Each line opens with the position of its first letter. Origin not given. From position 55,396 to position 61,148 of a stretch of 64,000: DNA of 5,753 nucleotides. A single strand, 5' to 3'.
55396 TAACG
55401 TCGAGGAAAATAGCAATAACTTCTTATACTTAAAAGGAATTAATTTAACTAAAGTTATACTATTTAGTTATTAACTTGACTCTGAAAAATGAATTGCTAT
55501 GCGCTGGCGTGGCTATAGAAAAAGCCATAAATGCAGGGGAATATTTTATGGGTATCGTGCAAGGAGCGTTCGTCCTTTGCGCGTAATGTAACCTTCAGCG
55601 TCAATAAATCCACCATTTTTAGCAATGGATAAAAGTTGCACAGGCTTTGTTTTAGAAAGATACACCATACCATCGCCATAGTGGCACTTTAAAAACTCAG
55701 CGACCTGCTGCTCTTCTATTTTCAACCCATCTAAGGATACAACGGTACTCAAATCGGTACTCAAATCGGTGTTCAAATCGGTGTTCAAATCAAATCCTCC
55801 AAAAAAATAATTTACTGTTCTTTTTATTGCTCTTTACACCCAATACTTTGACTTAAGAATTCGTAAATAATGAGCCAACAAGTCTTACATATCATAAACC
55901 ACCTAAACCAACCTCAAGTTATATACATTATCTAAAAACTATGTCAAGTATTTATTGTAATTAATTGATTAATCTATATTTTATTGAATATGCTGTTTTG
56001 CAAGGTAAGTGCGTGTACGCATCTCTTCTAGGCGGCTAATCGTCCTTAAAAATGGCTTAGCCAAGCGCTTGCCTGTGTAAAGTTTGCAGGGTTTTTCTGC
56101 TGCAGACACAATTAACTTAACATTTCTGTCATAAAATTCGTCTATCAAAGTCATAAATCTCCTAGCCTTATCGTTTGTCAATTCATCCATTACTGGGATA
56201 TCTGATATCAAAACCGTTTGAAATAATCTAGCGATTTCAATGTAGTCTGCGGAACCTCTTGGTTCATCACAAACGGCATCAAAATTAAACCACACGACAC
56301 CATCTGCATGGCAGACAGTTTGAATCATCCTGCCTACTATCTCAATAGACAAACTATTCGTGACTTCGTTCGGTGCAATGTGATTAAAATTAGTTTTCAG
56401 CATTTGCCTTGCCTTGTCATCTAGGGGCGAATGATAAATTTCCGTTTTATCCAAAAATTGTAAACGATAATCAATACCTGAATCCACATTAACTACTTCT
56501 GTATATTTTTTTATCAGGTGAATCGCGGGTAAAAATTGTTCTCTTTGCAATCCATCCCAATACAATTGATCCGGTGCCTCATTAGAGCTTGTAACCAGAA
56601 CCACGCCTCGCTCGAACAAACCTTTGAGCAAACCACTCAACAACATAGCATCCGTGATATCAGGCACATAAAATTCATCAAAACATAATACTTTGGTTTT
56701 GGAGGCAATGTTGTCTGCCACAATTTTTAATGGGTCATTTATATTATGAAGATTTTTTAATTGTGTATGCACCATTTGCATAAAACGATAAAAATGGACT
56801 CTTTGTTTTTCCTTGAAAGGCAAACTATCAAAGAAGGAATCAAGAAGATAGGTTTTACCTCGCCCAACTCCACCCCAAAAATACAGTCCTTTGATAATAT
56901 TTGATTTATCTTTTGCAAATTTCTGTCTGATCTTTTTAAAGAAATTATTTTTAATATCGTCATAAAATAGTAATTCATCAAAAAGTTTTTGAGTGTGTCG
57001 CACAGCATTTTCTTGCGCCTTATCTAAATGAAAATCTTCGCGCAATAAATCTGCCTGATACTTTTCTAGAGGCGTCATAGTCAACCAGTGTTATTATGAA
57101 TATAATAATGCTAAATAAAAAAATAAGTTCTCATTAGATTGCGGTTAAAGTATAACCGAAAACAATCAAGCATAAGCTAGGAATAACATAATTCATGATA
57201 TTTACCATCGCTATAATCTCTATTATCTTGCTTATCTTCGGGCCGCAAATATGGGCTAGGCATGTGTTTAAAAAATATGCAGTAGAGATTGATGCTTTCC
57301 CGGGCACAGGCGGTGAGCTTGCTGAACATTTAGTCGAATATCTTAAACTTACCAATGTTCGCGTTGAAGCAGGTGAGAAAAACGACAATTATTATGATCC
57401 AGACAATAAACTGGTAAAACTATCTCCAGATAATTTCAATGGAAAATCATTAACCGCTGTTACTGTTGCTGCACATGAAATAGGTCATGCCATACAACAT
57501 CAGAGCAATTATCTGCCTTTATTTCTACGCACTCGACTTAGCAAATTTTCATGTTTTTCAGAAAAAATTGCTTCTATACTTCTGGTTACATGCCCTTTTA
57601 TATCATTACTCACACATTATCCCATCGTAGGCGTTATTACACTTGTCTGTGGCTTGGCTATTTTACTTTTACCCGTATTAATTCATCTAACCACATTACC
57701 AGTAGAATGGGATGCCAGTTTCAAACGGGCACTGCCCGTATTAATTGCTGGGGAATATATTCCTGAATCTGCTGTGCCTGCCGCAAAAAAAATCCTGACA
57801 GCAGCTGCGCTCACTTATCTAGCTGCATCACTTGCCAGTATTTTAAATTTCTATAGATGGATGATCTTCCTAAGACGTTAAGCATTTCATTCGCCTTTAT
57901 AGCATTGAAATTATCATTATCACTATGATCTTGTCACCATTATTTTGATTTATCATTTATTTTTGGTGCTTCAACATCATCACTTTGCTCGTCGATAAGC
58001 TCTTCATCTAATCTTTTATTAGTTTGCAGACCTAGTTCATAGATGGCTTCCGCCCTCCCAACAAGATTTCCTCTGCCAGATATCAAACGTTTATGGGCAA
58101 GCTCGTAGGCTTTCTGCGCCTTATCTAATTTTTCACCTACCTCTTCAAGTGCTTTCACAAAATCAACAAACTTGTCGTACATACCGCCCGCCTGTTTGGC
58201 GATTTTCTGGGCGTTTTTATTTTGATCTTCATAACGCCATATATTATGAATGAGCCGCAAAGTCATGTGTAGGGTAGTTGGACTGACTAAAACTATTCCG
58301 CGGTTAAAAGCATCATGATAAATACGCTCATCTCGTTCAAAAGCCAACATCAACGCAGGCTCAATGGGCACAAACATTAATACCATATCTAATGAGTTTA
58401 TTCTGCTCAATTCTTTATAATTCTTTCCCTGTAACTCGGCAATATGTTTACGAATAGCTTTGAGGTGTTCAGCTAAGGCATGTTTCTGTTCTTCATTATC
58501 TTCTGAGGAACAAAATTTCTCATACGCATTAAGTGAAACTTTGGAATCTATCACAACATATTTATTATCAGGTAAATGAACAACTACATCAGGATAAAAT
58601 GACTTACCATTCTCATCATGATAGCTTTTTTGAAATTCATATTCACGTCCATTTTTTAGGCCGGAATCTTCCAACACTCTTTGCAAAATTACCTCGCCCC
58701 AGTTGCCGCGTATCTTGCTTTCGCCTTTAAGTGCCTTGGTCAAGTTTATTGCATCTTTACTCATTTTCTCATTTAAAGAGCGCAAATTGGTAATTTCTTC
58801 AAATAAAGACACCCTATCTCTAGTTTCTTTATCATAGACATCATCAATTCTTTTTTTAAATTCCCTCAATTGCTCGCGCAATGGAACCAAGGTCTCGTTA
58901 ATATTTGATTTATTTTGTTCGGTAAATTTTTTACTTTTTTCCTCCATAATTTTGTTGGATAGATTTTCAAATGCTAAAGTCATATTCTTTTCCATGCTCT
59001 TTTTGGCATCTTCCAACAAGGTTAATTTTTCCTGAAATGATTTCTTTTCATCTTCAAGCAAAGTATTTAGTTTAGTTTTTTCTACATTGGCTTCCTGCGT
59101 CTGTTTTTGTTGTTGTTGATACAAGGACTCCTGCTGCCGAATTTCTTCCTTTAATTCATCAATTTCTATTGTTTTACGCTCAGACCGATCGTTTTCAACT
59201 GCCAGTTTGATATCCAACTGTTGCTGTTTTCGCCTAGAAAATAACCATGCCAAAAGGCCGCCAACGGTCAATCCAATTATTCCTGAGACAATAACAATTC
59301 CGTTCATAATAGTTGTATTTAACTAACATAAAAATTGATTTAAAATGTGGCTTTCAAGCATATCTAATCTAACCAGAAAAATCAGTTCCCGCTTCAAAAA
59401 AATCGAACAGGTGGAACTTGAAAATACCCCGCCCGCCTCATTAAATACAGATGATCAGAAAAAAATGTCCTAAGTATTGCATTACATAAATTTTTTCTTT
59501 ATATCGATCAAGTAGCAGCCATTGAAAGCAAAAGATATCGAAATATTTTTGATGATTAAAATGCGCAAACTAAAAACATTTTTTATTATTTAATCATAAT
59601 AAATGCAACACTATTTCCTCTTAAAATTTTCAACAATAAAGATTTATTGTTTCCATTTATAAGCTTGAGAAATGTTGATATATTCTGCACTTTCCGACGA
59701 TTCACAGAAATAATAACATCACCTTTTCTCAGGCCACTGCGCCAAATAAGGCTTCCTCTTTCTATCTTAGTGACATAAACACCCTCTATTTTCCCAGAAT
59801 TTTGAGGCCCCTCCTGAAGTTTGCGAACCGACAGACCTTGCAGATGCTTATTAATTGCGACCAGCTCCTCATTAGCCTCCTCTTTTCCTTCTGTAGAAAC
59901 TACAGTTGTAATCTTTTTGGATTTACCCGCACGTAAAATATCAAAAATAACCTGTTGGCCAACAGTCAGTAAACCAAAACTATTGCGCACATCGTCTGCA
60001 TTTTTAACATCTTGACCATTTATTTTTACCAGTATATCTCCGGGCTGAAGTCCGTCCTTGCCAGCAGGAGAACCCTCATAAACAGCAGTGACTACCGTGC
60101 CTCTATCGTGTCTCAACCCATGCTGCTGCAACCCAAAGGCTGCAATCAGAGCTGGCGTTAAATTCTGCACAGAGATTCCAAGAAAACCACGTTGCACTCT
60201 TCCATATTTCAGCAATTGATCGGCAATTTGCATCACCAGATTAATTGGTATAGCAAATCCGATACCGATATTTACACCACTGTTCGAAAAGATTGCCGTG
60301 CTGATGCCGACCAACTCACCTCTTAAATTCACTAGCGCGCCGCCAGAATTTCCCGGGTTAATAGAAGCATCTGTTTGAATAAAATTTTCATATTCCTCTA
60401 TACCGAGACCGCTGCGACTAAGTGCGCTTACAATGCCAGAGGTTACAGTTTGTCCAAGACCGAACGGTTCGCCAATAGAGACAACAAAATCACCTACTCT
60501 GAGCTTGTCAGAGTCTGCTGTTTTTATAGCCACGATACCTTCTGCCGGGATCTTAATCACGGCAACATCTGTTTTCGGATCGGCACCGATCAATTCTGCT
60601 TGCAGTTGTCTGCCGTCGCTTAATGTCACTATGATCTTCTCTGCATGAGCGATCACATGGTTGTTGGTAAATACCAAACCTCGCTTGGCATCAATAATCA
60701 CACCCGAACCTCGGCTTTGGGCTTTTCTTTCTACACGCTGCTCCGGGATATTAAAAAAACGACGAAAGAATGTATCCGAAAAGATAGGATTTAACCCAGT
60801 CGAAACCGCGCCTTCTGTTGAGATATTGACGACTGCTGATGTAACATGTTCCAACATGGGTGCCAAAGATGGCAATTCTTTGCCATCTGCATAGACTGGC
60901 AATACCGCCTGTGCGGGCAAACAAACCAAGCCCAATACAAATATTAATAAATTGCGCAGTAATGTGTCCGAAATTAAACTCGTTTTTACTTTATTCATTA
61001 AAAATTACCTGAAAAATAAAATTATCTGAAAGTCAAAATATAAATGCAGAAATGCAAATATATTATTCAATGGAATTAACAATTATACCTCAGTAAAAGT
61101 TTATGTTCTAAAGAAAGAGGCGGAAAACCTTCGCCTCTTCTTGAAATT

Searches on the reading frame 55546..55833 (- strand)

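Call 15: search_protein_families(library=pfam, max_evalue=0.01, proteins=[window:55546-55833:-])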
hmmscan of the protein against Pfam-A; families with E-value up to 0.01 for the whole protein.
window:55546-55833:- (95 aa): 1 family
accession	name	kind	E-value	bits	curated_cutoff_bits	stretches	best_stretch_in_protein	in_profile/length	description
PF24409.1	wHTH-PRTase_assc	-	0.0059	17.1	27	1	66-93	30-57/83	wHTH-PRTase associated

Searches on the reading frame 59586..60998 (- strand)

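Call 42: search_protein_families(library=ncbifam, max_evalue=1e-10, proteins=[window:59586-60998:-])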
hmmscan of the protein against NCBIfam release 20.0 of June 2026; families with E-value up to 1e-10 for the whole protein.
window:59586-60998:- (470 aa): 13 families
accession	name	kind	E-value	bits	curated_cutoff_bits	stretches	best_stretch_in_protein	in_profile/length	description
TIGR02037.1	degP_htrA_DO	subfamily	2e-139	465.3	416.2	1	44-468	2-433/434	Do family serine endopeptidase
NF007526.1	PRK10139.1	equivalog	1.4e-122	409.6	756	1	25-469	21-455/456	serine endoprotease DegQ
NF008189.1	PRK10942.1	equivalog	3e-112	375.5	720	1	88-469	106-476/477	serine endoprotease DegP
NF041521.1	HhoA_HhoB_HtrA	equivalog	9e-95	317.8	450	1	48-365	6-329/335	HhoA/HhoB/HtrA family serine endopeptidase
TIGR02038.1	protease_degS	equivalog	4.5e-82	276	422.95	1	77-368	62-347/351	outer membrane-stress sensor serine endopeptidase DegS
NF008147.1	PRK10898.1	equivalog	2.7e-76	257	408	1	87-367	70-347/352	outer membrane-stress sensor serine endopeptidase DegS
NF047968.1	SerProtHtrA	equivalog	7e-70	236.2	470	1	90-364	82-354/357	serine protease HtrA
NF050055.1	SerProtHtrAMycob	equivalog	1.1e-56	192.8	800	1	90-363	222-494/502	serine protease HtrA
NF040960.1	MamE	equivalog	6.4e-56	190.2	800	2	39-258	70-289/659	magnetosome formation protease MamE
NF053637.1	SerProtHtrAspr2045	equivalog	4.1e-51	174.1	650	1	87-366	95-385/394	serine protease HtrA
NF033740.0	MarP_fam_protase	equivalog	1.6e-20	73.5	250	1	93-261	209-376/390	MarP family serine protease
NF040961.1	MamO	equivalog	8.4e-18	64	800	1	92-257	95-262/648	magnetosome protein MamO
NF041199.1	trx7_PDZ_seleno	equivalog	2.2e-11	43.3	300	1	295-460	199-379/390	Trx7/PDZ domain-containing (seleno)protein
